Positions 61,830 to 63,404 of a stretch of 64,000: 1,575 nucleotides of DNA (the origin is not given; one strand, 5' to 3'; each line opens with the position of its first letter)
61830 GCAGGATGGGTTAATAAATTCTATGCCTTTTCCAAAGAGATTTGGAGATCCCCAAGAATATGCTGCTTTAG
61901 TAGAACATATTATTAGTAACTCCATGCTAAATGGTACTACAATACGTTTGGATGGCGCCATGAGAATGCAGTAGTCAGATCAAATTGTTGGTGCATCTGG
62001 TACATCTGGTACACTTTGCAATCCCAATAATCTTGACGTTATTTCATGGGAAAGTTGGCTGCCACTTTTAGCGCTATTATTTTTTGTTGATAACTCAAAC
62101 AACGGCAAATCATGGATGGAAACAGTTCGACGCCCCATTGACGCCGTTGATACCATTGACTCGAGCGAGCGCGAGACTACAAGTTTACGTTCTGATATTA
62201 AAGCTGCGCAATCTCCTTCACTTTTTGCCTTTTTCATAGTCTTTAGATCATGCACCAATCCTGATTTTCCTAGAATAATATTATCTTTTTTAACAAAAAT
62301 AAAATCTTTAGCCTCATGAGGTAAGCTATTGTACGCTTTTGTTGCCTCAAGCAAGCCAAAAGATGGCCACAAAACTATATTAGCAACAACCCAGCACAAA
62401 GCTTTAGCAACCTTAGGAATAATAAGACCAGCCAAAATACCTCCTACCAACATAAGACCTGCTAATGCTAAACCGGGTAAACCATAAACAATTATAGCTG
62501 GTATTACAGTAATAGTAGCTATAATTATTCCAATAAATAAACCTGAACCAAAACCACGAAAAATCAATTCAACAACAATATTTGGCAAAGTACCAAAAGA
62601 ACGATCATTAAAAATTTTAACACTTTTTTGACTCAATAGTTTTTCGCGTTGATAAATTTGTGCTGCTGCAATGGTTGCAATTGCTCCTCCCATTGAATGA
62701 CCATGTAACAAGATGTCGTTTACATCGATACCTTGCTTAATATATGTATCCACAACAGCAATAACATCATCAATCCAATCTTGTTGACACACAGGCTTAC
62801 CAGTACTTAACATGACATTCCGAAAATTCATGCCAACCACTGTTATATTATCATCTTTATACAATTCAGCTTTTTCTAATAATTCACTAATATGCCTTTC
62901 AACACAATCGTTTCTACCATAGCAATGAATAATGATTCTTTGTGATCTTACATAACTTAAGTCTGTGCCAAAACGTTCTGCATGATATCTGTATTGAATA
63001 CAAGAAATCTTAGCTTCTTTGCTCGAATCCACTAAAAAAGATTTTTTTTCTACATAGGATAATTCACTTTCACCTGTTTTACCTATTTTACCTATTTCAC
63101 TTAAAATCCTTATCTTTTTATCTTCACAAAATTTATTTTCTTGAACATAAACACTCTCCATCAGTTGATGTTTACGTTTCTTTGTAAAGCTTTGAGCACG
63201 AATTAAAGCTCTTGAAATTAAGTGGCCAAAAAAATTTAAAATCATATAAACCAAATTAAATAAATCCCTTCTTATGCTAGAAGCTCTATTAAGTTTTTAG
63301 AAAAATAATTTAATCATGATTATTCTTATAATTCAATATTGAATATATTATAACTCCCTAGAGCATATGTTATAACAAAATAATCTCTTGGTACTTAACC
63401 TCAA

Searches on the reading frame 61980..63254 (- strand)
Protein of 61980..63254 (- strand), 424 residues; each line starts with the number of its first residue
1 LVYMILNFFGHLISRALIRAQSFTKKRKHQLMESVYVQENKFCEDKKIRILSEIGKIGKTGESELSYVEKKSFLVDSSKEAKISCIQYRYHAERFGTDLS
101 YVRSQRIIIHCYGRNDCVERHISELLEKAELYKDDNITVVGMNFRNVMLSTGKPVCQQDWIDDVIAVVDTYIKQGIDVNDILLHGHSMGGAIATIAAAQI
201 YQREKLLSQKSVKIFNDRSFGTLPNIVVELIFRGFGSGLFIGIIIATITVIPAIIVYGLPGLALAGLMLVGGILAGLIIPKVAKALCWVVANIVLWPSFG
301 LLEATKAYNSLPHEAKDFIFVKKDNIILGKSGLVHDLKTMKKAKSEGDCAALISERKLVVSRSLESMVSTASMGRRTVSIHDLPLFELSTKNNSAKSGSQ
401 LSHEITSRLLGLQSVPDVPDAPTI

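Call 82: find_encoding_contigs(protein=window:61980-63254:-, flank=10000, max_places=3)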
Protein window:61980-63254:- (424 aa): no gene with exactly this product is on record in the collection.
